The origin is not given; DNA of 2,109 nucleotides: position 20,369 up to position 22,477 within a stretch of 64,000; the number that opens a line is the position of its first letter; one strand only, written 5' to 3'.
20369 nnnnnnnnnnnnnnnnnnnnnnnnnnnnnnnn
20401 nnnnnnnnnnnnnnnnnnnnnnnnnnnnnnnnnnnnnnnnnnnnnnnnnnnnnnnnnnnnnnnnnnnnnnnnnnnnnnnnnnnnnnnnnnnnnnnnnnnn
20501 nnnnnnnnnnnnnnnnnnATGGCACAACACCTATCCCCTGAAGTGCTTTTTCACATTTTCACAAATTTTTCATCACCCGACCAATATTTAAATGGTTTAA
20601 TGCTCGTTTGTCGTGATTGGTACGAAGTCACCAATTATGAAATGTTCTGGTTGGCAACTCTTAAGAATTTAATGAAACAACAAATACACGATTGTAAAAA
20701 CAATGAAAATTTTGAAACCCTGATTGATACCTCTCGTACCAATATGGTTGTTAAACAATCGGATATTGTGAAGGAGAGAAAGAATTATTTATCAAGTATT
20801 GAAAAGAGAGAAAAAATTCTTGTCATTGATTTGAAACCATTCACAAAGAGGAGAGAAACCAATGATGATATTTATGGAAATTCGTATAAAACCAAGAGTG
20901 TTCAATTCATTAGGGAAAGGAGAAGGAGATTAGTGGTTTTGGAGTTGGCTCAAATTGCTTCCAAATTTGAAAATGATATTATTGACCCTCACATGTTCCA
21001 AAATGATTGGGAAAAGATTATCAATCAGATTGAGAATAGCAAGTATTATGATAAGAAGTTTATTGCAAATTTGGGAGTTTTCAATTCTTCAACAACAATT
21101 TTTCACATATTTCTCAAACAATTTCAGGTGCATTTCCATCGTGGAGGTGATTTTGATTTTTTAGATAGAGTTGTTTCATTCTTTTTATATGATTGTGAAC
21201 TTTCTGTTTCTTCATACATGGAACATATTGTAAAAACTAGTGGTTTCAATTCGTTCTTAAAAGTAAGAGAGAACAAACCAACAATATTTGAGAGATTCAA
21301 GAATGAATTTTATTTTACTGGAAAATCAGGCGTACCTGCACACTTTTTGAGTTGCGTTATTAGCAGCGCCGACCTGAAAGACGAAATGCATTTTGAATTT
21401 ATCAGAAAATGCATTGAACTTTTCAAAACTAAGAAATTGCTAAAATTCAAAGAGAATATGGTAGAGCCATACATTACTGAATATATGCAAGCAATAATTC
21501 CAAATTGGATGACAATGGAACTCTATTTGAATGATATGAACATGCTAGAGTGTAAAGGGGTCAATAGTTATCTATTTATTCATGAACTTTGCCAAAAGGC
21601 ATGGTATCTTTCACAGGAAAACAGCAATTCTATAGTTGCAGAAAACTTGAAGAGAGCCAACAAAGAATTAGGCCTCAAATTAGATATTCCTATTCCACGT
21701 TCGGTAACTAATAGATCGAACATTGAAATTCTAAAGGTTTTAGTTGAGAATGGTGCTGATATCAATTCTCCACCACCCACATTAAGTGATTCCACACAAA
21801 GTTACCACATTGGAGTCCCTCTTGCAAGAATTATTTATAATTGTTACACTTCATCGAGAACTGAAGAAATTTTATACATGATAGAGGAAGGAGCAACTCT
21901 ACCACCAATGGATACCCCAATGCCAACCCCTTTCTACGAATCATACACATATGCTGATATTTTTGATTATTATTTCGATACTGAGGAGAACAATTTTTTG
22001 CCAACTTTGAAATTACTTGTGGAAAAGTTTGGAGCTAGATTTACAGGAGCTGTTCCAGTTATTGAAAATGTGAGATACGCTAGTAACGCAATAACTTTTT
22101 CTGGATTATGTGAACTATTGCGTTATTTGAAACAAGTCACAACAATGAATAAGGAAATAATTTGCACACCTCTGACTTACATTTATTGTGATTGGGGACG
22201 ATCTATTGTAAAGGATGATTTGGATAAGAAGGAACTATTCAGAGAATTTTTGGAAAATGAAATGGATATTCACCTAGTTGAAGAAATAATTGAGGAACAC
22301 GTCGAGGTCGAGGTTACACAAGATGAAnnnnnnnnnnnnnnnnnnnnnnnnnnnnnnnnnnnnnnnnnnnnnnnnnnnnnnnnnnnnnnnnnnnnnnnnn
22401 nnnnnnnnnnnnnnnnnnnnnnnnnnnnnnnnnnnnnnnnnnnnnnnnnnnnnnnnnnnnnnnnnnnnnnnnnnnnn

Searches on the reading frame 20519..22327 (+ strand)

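Call 69: search_protein_families(library=pfam, proteins=[window:20519-22327:+], max_evalue=0.0001)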
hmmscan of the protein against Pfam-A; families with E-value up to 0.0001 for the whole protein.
window:20519-22327:+ (603 aa): 1 family
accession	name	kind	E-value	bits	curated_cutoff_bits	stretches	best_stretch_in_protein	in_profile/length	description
PF12937.12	F-box-like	-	4.5e-06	26.8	24.3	1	7-44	6-41/47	F-box-like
